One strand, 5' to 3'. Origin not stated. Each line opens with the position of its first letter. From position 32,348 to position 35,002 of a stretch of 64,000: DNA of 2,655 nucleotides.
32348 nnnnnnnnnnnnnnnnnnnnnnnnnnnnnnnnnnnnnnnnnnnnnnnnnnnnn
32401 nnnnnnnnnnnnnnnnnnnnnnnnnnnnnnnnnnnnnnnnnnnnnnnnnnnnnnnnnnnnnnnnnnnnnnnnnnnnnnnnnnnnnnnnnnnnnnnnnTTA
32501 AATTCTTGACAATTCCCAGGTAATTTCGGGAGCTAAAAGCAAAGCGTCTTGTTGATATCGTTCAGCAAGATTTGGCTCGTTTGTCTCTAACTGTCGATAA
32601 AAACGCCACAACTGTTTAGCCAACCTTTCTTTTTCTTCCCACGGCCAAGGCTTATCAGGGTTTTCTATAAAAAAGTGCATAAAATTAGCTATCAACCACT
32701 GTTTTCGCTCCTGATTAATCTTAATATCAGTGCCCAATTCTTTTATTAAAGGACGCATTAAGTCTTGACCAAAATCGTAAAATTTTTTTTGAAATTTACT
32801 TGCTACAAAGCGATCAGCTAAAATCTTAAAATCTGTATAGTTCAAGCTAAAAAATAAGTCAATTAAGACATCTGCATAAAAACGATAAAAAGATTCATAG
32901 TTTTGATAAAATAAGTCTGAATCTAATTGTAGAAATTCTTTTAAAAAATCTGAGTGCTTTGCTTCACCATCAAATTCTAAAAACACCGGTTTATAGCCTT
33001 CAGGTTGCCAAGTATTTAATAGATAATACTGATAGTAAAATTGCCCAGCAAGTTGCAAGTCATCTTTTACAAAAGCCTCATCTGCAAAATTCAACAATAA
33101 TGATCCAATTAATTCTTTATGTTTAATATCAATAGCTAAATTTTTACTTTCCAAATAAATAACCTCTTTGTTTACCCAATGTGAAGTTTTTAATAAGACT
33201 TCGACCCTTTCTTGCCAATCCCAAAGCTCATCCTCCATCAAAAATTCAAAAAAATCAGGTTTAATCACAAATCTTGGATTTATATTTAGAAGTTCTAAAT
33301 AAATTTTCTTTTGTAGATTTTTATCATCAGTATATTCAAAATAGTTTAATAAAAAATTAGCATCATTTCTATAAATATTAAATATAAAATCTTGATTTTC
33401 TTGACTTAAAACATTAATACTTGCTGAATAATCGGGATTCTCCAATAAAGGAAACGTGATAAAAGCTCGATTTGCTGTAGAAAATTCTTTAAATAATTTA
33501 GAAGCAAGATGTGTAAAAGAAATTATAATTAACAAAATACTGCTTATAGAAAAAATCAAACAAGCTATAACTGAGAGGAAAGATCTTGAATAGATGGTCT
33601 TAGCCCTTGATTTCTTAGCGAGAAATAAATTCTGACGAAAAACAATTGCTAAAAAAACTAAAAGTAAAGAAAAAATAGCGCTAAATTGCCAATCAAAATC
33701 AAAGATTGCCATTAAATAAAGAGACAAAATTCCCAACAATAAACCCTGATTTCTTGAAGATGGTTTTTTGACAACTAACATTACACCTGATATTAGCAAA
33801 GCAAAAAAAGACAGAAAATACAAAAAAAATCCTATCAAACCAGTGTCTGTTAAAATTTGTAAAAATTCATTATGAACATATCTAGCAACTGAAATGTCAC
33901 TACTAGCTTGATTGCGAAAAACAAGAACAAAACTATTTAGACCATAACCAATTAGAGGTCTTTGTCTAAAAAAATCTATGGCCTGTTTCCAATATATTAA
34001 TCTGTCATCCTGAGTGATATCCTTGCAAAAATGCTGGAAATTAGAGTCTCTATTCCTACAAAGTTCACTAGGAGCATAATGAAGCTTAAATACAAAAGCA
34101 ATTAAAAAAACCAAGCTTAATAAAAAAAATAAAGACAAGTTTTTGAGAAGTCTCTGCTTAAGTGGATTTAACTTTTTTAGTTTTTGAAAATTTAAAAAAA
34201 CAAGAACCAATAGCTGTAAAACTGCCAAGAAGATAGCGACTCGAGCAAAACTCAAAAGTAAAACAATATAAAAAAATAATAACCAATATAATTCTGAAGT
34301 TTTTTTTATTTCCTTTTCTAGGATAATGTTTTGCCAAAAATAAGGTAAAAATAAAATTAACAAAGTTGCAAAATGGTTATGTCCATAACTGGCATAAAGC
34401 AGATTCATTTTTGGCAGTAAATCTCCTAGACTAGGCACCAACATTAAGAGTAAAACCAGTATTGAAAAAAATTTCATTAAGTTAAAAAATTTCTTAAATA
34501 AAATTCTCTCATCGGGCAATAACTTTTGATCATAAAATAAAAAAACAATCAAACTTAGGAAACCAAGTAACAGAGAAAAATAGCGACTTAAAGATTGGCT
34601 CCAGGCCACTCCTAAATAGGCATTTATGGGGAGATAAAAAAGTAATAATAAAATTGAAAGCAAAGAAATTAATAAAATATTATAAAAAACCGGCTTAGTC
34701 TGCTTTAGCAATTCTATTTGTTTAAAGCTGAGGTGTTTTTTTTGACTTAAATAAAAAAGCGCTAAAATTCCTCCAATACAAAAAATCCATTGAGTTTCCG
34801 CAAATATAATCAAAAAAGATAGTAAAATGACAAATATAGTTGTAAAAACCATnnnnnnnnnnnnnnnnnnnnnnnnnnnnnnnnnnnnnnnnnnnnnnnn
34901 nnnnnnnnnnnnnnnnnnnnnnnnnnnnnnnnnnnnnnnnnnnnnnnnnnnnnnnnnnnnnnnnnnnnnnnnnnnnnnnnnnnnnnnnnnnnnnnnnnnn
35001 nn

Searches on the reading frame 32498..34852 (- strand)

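Call 26: search_protein_families(library=pfam, proteins=[window:32498-34852:-], max_evalue=0.001)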
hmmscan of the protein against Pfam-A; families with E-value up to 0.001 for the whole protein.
window:32498-34852:- (784 aa): 1 family
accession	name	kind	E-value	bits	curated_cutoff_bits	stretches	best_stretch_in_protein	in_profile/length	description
PF04932.20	Wzy_C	-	2.5e-19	70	31.7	1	192-346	4-149/149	O-Antigen ligase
